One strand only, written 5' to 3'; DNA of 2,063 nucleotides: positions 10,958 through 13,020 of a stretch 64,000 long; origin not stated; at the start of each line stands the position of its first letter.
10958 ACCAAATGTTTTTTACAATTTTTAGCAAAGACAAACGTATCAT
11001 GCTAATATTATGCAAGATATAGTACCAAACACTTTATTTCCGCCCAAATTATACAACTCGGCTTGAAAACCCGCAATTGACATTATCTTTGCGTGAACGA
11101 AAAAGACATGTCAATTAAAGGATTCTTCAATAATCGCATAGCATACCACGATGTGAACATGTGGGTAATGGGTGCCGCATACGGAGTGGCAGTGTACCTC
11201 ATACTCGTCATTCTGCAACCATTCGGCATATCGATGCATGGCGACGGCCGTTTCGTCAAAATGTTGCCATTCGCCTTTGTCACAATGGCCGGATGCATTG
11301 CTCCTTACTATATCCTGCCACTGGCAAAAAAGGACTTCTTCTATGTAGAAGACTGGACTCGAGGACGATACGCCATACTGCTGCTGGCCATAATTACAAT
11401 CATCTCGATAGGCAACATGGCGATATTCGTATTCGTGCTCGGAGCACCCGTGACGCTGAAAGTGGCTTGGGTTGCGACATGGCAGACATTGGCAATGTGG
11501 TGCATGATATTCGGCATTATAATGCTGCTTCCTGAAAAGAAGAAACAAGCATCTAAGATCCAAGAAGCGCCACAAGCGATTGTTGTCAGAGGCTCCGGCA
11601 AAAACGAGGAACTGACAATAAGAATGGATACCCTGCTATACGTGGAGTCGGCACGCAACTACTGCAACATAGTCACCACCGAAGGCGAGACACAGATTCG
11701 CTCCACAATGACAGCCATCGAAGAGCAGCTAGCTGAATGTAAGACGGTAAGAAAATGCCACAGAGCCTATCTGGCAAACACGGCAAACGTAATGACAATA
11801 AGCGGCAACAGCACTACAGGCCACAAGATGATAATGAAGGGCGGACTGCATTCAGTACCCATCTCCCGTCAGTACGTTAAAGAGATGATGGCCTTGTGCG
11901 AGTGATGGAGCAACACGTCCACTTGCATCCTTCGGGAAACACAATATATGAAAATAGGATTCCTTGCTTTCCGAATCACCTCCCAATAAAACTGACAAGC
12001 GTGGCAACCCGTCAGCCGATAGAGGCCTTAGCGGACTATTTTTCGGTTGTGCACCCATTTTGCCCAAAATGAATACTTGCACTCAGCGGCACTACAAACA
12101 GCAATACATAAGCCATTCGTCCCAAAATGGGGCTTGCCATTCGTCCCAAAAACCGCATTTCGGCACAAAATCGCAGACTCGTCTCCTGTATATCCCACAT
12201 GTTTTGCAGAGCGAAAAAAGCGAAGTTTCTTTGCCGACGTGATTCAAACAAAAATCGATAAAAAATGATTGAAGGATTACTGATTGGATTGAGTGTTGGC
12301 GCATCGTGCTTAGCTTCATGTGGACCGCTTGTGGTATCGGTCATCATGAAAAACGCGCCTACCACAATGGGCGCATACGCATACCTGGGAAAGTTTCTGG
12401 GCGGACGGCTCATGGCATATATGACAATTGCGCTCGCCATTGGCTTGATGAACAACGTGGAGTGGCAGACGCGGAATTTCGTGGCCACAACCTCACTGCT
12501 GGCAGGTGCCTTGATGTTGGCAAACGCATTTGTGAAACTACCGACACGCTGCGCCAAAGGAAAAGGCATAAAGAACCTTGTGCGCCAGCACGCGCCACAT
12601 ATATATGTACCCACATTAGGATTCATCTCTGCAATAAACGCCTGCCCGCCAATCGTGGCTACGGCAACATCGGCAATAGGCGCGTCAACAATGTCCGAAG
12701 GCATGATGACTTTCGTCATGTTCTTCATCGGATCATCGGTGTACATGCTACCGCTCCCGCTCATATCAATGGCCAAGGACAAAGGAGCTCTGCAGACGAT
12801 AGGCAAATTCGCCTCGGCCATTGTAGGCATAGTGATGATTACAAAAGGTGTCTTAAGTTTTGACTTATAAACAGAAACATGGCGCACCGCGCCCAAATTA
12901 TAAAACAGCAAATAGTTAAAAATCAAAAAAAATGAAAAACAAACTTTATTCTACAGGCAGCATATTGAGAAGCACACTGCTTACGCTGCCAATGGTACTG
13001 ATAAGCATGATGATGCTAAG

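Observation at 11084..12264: Membrane-tethered LytTR regulator followed by a tract of direct repeats in front of a redox-membrane operon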

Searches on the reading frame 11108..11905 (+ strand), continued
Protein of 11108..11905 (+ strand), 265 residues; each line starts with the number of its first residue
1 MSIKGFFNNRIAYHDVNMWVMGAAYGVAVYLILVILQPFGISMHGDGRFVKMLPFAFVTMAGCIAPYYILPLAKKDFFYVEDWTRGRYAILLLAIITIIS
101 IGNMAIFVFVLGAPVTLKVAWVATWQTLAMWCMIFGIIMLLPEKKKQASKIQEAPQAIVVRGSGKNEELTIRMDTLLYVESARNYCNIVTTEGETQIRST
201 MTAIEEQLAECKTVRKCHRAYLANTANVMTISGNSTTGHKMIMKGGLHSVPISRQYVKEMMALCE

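Call 33: find_related_loci(query=A1, collection=metagenome_contigs, flank=3500)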
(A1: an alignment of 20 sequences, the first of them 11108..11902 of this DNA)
Query A1 (265 aa) in metagenome_contigs; peptide patterns used: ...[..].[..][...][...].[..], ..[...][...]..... (x = any residue, [..] = any of these).
600 stretches matched a pattern (row limit reached: there are more); 440 encode a relative of the query (tblastn E <= 1e-3); the best 80 are kept; 80 distinct loci.
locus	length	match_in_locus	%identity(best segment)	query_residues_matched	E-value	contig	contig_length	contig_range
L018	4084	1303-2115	33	15-265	2e-44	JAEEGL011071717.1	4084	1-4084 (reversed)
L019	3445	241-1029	33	15-265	2e-44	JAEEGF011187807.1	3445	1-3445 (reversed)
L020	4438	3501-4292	32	12-265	2e-44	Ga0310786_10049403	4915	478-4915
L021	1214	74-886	31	17-265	7e-45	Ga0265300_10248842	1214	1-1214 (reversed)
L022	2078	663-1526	30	15-265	6e-42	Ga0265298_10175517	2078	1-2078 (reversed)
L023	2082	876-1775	30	15-265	7e-42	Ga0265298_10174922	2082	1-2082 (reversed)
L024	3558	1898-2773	33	5-265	2e-41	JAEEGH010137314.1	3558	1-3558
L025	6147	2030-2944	29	15-265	4e-41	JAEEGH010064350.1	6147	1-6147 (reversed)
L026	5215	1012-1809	32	15-265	1e-40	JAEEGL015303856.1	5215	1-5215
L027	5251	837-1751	29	15-265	7e-41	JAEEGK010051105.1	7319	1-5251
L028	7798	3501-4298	32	15-265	1e-40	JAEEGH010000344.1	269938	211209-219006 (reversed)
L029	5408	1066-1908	32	5-265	1e-39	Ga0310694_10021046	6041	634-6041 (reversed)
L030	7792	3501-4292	32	15-265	1e-38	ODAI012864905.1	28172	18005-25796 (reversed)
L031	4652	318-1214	31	5-265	5e-38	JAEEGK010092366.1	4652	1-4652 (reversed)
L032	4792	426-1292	27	15-265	8e-37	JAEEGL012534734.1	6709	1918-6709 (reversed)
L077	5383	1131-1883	25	24-263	7e-26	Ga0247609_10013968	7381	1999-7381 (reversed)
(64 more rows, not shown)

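Call 40: predict_structure(alignment_id=A1)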
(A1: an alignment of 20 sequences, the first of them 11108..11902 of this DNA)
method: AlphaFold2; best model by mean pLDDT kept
length: 265 residues; sequences in the alignment: 20
mean_pLDDT: 78.3   pTM: 0.48
mean pLDDT of the five models: 78.3, 77.3, 76.4, 75.5, 74.7
residues with pLDDT >= 90: 8; 70-90: 210; 50-70: 33; < 50: 14
segments of 3 or more residues with pLDDT < 50: 142-154
pLDDT, mean of each block of 10 residues (from residue 1): 68 66 85 78 75 88 87 76 75 88 87 81 83 74 44 60 77 85 87 85 84 85 84 79 77 83 71
secondary structure, 60 per line:
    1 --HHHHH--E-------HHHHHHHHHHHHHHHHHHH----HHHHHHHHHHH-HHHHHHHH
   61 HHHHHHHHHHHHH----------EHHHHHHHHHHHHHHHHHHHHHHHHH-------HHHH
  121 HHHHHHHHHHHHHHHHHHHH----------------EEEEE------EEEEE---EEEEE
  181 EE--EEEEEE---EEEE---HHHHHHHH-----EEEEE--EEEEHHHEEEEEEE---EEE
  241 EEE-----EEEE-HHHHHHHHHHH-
elements in order: H3-7 H18-36 H41-51 H53-73 H85-109 H117-140 E157-161 E168-172 E176-182 E185-190 E194-197 H201-208 E214-218 E221-224 E228-234 E238-243 E249-252 H254-264

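Call 44: fold_search(model_id=the predicted structure, library=pdb)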
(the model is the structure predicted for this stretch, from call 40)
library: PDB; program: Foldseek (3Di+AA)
matches with E <= 10: 423; with E <= 0.001: 13
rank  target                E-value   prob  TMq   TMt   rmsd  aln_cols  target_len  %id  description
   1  4cbv_C                2.9e-07  1.00  0.35  0.37  15.1       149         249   15  X-ray structure of full-length ComE from Streptococcus pneumoniae. (released 2014-02-12)
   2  4cbv_D                5.2e-07  1.00  0.36  0.38   8.3       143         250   20  X-ray structure of full-length ComE from Streptococcus pneumoniae. (released 2014-02-12)
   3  3d6w_B                8.1e-07  1.00  0.34  0.75   3.4       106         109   18  LytTr DNA-binding domain of putative methyl-accepting/DNA response regulator from Bacillus cereus. (released 2008-07-15)
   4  4cbv_F                1.0e-06  1.00  0.36  0.37   8.8       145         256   19  X-ray structure of full-length ComE from Streptococcus pneumoniae. (released 2014-02-12)
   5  3d6w_A                1.1e-06  1.00  0.33  0.74   3.5       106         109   18  LytTr DNA-binding domain of putative methyl-accepting/DNA response regulator from Bacillus cereus. (released 2008-07-15)
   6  4cbv_E                1.5e-06  1.00  0.35  0.37  14.2       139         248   18  X-ray structure of full-length ComE from Streptococcus pneumoniae. (released 2014-02-12)
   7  4cbv_A                3.0e-06  1.00  0.34  0.36   4.7       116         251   19  X-ray structure of full-length ComE from Streptococcus pneumoniae. (released 2014-02-12)
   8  3bs1_A                1.0e-04  1.00  0.33  0.79   3.6       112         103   12  Structure of the Staphylococcus aureus AgrA LytTR Domain Bound to DNA Reveals a Beta Fold with a Novel Mode of Binding (released 2008-04-08)
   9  4g4k_A                1.4e-04  1.00  0.33  0.83   2.3       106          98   13  Structure of the Staphylococcus aureus AgrA LytTR Domain (released 2012-12-19)
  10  4xqj_A                1.5e-04  1.00  0.32  0.79   2.4       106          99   14  Crystal structure of AgrA LytTR domain in complex with promoters (released 2016-04-06)
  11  4xqn_A                1.6e-04  1.00  0.32  0.81   2.4       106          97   14  Crystal structure of AgrA LytTR domain in complex with promoters (released 2016-04-06)
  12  4xqj_D                1.6e-04  1.00  0.32  0.79   2.4       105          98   14  Crystal structure of AgrA LytTR domain in complex with promoters (released 2016-04-06)
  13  4g4k_B                2.3e-04  1.00  0.33  0.82   2.5       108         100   13  Structure of the Staphylococcus aureus AgrA LytTR Domain (released 2012-12-19)
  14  5b02_B                2.1e-01  0.13  0.13  0.11  17.8       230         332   12  Structure of the prenyltransferase MoeN5 with a fusion protein tag of Sso7d (released 2016-03-23)
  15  6d8z_C                2.5e-01  0.08  0.14  0.13  22.5       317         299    9  Crystal Structure of the C-terminal Guanine Nucleotide Exchange Factor Module of Human Trio (released 2019-02-20)
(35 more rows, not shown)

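Call 58: search_protein_families(library=pfam, proteins=[L077:2037-4193:+, L016:6943-7482:+, L014:5003-6943:+, L014:6959-7363:+], max_evalue=0.01)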
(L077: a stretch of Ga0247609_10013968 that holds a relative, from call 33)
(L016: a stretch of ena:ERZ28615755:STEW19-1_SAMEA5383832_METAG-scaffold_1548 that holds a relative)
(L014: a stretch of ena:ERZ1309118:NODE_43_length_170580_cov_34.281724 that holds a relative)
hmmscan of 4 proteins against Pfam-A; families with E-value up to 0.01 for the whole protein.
L077:2037-4193:+ (719 aa): 2 families
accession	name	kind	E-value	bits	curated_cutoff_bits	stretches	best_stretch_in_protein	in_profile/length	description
PF13715.12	CarbopepD_reg_2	-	3.2e-17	62.8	32.2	1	42-125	1-88/88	CarboxypepD_reg-like domain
PF13620.12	CarboxypepD_reg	-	6.2e-09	36.5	32.3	1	42-101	2-67/82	Carboxypeptidase regulatory-like domain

L016:6943-7482:+ (180 aa): 1 family
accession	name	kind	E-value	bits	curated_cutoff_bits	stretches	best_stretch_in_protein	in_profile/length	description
PF23100.1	DUF2096_N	-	0.0057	17.5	26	0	53-106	12-65/96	DUF2096 N-terminal four-helical bundle domain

L014:5003-6943:+ (647 aa): 1 family
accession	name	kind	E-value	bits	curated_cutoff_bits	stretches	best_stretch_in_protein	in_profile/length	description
PF07715.20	Plug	-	5.1e-06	27.4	23.9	1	85-163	23-101/107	TonB-dependent Receptor Plug Domain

L014:6959-7363:+ (135 aa): 1 family
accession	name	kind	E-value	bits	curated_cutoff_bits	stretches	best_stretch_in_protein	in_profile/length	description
PF09912.14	DUF2141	-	5.4e-30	104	24.4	1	26-129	3-109/112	Uncharacterized protein conserved in bacteria (DUF2141)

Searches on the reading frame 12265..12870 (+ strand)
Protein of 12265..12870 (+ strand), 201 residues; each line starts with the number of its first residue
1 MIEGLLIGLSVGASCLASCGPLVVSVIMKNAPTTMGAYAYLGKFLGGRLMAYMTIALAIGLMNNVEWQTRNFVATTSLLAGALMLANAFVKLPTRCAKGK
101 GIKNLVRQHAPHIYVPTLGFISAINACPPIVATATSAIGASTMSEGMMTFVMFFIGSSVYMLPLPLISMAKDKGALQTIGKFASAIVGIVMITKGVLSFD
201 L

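Call 5: search_protein_families(library=pfam, proteins=[window:12265-12870:+], max_evalue=0.01)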
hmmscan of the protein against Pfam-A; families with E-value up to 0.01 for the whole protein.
window:12265-12870:+ (201 aa): 2 families
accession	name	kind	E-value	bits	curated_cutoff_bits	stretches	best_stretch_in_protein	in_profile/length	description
PF13386.12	DsbD_2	-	1.7e-13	51.4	24.9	1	5-189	3-195/199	Cytochrome C biogenesis protein transmembrane region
PF11139.14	SfLAP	-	0.0016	18.4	35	1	31-177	26-178/213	Sap, sulfolipid-1-addressing protein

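Call 27: search_protein_families(library=ncbifam, proteins=[window:12265-12870:+], max_evalue=0.01)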
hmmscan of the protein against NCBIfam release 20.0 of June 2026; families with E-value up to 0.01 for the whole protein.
window:12265-12870:+ (201 aa): 0 families

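Call 54: search_solved_structures(query=window:12265-12867:+, max_evalue=1)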
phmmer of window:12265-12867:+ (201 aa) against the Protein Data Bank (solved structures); distinct sequences matched with E-value up to 1: 0.

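Call 61: find_homologous_proteins(query=window:12265-12867:+)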
Query window:12265-12867:+ (201 aa): 8 proteins with E <= 0.001 among 467 candidates.
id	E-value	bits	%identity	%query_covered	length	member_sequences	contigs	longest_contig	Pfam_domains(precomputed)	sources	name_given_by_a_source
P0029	1.2e-121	421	100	100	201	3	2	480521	PF13386.13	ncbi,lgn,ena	-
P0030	3.4e-94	332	74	100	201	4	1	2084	PF13386.13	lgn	-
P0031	8.5e-88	311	71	100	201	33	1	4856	PF13386.13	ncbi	-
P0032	1.4e-71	258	59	98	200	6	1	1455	PF13386.13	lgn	-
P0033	1.0e-67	246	60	99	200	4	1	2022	PF13386.13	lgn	-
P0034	4.2e-66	240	60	99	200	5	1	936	PF13386.13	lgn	-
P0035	2.3e-65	238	59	99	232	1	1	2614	PF13386.13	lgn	-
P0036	1.4e-64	235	57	99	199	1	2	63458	PF13386.13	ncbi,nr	ncbi:MAG: sulfite exporter TauE/SafE family protein [Bacteroidales bacterium]|nr:sulfite exporter Ta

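Call 62: list_cluster_members(proteins=[P0029, P0001, P0002, P0004, P0036])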
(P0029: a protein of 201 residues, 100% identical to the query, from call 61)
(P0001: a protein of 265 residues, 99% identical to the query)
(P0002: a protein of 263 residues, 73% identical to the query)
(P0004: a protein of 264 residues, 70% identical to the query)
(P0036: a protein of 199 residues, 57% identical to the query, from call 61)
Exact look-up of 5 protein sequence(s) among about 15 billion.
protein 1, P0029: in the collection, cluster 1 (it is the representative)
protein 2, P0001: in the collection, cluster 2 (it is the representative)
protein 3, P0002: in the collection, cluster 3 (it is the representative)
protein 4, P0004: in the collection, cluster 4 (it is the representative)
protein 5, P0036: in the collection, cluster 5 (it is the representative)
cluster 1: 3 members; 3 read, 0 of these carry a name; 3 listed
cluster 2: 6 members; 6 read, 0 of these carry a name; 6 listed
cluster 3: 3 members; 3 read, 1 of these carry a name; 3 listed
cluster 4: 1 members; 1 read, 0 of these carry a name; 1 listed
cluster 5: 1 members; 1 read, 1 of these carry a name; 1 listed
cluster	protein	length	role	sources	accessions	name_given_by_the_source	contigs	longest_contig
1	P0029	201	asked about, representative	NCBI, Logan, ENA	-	-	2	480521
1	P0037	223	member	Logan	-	-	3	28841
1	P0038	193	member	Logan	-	-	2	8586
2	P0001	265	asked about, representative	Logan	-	-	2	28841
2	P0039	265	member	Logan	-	-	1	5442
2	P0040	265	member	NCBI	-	-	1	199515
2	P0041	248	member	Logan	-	-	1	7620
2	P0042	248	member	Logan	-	-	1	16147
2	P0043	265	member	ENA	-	-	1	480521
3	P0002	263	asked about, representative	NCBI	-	-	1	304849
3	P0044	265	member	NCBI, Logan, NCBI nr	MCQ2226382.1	MAG: LytTR family transcriptional regulator DNA-binding domain-containing protein ... | LytTR family transcriptional regulator DNA-binding domain-containing protein ...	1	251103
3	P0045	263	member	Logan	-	-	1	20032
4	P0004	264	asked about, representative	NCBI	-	-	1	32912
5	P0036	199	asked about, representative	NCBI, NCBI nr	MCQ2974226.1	MAG: sulfite exporter TauE/SafE family protein [Bacteroidales bacterium] | sulfite exporter TauE/SafE family protein [Bacteroidales bacterium]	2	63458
